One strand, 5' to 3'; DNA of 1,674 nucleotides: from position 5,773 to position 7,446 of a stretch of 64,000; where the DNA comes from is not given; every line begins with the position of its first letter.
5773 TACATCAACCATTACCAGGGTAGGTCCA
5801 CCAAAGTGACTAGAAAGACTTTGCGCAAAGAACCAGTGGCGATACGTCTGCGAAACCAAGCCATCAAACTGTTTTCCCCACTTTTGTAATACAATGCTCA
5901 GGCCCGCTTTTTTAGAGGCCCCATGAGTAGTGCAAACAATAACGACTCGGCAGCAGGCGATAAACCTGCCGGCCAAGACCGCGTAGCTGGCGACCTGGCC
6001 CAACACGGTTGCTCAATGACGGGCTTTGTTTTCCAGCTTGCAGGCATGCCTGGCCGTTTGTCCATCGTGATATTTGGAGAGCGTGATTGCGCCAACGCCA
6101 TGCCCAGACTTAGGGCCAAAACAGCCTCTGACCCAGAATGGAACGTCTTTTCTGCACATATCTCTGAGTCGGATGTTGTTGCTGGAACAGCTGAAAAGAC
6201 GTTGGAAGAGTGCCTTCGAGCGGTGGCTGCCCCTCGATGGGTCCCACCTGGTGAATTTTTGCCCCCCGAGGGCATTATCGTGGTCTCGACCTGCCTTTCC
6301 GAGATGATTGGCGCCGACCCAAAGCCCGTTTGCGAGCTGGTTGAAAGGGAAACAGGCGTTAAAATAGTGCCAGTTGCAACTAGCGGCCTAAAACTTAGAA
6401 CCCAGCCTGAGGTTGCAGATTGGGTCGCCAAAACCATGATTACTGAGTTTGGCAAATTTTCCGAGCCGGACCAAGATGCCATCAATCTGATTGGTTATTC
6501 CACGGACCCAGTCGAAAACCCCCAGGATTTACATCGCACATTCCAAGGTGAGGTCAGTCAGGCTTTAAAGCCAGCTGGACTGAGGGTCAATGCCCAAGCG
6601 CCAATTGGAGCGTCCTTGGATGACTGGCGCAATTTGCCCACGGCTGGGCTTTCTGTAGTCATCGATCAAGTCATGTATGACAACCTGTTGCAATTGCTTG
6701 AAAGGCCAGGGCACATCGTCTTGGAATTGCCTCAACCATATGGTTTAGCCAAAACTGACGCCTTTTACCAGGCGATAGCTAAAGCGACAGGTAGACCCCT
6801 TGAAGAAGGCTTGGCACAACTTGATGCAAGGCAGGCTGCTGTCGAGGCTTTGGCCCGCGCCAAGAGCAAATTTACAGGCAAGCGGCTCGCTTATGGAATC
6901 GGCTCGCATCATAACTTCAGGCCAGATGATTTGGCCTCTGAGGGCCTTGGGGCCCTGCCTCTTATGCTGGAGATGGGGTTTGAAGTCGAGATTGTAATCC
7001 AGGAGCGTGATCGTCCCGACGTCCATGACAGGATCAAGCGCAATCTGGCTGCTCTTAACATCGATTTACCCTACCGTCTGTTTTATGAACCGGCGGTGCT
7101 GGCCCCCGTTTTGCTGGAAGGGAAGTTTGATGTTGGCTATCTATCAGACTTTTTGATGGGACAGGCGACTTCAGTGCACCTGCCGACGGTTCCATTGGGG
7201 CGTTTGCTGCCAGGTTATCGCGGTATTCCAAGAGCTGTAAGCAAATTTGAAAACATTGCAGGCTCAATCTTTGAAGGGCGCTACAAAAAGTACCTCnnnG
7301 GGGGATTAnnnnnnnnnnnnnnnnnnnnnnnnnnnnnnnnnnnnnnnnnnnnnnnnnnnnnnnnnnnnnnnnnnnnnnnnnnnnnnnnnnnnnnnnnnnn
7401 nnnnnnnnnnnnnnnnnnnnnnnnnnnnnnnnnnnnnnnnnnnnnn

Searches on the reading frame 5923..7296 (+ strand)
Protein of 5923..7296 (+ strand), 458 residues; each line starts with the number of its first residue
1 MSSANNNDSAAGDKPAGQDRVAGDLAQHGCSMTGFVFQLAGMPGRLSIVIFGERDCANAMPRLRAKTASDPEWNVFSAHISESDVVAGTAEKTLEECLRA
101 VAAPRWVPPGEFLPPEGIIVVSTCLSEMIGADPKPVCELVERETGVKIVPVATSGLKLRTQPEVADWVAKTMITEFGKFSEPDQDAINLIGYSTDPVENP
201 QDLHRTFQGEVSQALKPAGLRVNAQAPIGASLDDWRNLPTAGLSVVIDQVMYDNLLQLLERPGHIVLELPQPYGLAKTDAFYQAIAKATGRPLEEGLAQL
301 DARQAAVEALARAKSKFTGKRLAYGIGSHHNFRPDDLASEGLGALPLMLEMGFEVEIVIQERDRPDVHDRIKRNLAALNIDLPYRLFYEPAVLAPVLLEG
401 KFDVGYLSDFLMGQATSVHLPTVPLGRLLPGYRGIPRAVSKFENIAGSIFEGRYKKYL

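Call 33: search_protein_families(library=pfam, proteins=[window:5923-7296:+], max_evalue=0.0001)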
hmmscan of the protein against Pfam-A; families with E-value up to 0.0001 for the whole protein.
window:5923-7296:+ (458 aa): 1 family
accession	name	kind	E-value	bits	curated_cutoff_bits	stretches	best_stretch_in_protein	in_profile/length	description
PF00148.24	Oxidored_nitro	-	5.5e-39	134.6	28.6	1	32-376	3-319/399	Nitrogenase component 1 type Oxidoreductase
